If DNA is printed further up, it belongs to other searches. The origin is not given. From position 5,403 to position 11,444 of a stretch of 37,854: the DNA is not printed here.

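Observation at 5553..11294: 1913-aa tandem FtsX permease whose first 'periplasmic domain' is a ~1160-aa LysM/PA/M28-like ectodomain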

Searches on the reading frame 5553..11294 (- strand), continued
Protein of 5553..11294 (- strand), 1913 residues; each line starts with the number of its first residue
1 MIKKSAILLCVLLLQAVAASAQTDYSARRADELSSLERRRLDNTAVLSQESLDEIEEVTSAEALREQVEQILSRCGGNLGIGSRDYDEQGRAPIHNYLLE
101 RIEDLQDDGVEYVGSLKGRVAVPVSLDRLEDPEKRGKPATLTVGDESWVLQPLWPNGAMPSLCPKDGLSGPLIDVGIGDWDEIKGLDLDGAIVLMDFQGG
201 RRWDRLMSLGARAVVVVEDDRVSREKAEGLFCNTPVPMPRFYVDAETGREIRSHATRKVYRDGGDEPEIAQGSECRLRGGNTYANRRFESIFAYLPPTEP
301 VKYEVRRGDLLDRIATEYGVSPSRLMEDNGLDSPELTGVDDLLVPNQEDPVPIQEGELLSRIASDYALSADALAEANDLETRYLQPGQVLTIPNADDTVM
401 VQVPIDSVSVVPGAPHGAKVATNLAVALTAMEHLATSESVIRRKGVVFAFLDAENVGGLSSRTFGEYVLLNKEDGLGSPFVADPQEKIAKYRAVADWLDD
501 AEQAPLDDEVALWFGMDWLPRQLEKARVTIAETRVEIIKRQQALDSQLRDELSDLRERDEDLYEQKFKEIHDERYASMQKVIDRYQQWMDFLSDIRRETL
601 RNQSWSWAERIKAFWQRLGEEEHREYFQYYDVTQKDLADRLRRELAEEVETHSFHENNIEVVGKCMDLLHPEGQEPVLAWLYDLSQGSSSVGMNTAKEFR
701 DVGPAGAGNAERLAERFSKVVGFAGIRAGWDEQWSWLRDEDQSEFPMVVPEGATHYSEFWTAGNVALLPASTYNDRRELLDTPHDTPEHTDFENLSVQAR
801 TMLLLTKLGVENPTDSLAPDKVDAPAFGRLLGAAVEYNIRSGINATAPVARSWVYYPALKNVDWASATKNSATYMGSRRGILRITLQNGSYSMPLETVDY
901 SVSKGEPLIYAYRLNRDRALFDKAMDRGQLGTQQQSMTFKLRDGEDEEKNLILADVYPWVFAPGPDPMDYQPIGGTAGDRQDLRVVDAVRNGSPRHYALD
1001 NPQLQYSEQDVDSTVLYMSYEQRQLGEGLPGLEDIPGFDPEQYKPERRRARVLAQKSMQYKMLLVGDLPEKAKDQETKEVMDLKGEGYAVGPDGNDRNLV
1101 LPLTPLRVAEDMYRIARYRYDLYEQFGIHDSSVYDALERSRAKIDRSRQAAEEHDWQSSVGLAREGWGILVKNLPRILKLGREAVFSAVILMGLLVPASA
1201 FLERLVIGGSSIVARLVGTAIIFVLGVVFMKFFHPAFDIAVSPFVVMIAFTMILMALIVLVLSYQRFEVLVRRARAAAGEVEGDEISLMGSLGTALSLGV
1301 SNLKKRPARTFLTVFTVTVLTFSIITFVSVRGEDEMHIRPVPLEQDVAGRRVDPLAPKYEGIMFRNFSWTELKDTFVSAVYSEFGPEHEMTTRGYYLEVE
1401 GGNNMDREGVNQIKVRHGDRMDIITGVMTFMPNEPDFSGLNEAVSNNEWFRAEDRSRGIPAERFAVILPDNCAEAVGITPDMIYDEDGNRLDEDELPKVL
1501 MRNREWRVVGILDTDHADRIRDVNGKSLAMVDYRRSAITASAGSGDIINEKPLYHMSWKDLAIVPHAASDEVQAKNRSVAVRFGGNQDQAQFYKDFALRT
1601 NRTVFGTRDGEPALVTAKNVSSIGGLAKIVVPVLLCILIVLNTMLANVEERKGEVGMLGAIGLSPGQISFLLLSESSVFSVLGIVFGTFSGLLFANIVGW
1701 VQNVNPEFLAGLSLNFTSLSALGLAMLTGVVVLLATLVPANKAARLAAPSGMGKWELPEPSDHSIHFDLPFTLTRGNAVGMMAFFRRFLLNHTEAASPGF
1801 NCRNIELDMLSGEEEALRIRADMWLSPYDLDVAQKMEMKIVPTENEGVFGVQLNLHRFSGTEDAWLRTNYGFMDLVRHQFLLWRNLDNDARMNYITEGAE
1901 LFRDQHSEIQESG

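Call 54: find_related_loci(query=A1, collection=genome_contigs, flank=10000)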
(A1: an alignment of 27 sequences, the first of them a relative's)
Query A1 (1913 aa) in genome_contigs; peptide patterns used: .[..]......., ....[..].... (x = any residue, [..] = any of these).
95 stretches matched a pattern; 46 encode a relative of the query (tblastn E <= 1e-3); 46 distinct loci.
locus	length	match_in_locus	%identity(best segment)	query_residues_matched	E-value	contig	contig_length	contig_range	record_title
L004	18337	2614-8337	71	1-1912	0e+0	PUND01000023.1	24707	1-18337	MAG: Phycisphaerae bacterium isolate B1Sed10_206R1 B1-Sed10-C1786, whole genome shotgun sequence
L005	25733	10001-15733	83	1-1912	0e+0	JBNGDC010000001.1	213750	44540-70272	MAG: Phycisphaerae bacterium isolate E05-017 bin55.fa-1, whole genome shotgun sequence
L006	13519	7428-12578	47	1-1904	0e+0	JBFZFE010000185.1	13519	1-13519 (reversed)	MAG: Verrucomicrobiota bacterium isolate PPR_0607 k121_5206158, whole genome shotgun sequence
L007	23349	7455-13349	47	2-1904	0e+0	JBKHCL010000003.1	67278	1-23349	MAG: Phycisphaerae bacterium isolate D1M02_5 NODE_33_length_67278_cov_11.545751, whole genome shotgun sequence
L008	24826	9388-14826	46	30-1902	0e+0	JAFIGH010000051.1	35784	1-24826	MAG: Opitutales bacterium isolate Super_Day6_Bin.11 NODE_401_length_35784_cov_14.197795, whole genome shotgun sequence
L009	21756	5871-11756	46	2-1904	0e+0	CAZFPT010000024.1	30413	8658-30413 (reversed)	MAG TPA_asm: uncultured Planctomycetaceae bacterium isolate SRP332253_co1_280 genome assembly, contig: NODE_2098_length_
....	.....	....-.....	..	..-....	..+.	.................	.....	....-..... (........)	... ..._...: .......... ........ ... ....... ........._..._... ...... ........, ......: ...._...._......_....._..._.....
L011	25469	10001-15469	46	30-1913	0e+0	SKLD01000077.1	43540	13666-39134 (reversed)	MAG: Opitutales bacterium isolate CSSed162cmA_196 CSSed16-2cmA-779, whole genome shotgun sequence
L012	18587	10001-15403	44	31-1907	0e+0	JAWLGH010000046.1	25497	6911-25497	MAG: Oceanipulchritudo sp. isolate 21BLK6-1.bin.89 NODE_1461_length_25497_cov_7.218167, whole genome shotgun sequence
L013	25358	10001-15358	42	37-1905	0e+0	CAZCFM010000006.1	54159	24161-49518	MAG TPA_asm: uncultured Verrucomicrobiota bacterium isolate SRP272421_co3_508 genome assembly, contig: NODE_727_length_5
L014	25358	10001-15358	42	30-1908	0e+0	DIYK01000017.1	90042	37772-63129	MAG TPA_asm: Verrucomicrobia bacterium UBA6056 UBA6056_contig_835, whole genome shotgun sequence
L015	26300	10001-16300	42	7-1904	0e+0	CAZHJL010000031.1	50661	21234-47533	MAG TPA_asm: uncultured Phycisphaeraceae bacterium isolate binchicken_co17_446 genome assembly, contig: NODE_2062_length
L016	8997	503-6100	49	33-1907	0e+0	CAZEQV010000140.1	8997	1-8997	MAG TPA_asm: uncultured Verrucomicrobiota bacterium isolate binchicken_co107_144 genome assembly, contig: NODE_17029_len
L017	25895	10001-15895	49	32-1912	0e+0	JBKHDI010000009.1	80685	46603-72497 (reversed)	MAG: Phycisphaerae bacterium isolate D1M03_8 NODE_55_length_80685_cov_11.470160, whole genome shotgun sequence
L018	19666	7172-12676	46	20-1905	0e+0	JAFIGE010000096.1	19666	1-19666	MAG: Opitutales bacterium isolate BM_Day8_Bin.4 NODE_1267_length_19666_cov_11.694916, whole genome shotgun sequence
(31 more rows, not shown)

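Call 59: list_cluster_members(proteins=[P0039, P0043, P0044, P0074, P0076, P0105, P0176, P0118, P0093, P0133])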
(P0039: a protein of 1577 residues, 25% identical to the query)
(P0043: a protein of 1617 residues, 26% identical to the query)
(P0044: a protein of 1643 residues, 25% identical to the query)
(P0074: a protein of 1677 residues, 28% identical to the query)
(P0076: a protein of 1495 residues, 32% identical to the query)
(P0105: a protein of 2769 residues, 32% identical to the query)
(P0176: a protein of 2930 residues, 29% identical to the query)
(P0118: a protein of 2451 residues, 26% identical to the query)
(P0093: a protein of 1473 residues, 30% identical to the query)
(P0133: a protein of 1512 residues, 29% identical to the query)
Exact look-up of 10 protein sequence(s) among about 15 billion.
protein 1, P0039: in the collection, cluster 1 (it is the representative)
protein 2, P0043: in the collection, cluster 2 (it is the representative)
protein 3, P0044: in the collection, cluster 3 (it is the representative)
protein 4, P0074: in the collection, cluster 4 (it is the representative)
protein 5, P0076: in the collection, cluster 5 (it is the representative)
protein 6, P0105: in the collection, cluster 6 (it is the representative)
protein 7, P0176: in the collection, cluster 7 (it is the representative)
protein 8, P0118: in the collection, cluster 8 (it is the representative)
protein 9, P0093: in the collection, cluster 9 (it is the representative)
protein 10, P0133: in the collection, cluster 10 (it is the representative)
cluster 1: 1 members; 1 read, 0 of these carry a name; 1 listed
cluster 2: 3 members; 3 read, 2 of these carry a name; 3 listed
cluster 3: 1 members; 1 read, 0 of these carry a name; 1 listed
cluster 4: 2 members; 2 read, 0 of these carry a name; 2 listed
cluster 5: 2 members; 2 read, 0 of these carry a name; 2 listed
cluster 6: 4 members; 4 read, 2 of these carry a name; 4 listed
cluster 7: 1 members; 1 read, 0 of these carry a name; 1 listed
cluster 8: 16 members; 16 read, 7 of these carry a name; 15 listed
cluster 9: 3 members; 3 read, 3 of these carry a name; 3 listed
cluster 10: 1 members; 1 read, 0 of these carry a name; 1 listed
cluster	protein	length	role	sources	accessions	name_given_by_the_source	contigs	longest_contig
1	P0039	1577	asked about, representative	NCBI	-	-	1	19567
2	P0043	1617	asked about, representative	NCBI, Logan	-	-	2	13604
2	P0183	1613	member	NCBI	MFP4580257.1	MAG: FtsX-like permease family protein [Candidatus Sumerlaeia bacterium]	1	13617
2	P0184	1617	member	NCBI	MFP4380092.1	MAG: FtsX-like permease family protein [Candidatus Sumerlaeia bacterium]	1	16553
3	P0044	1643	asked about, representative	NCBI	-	-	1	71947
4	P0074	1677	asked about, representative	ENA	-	-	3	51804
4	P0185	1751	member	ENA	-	-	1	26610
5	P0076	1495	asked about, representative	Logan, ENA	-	-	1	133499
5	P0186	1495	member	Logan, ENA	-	-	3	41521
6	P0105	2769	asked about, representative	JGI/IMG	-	-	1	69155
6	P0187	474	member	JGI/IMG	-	hypothetical protein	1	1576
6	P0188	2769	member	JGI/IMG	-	hypothetical protein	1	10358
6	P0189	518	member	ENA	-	-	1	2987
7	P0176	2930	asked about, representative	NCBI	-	-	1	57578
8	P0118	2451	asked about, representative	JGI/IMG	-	ABC-type antimicrobial peptide transport system permease subunit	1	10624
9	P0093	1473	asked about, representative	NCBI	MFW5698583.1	MAG: hypothetical protein ACOCYN_01895, partial [Planctomycetota bacterium]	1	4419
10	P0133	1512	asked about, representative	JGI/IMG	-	-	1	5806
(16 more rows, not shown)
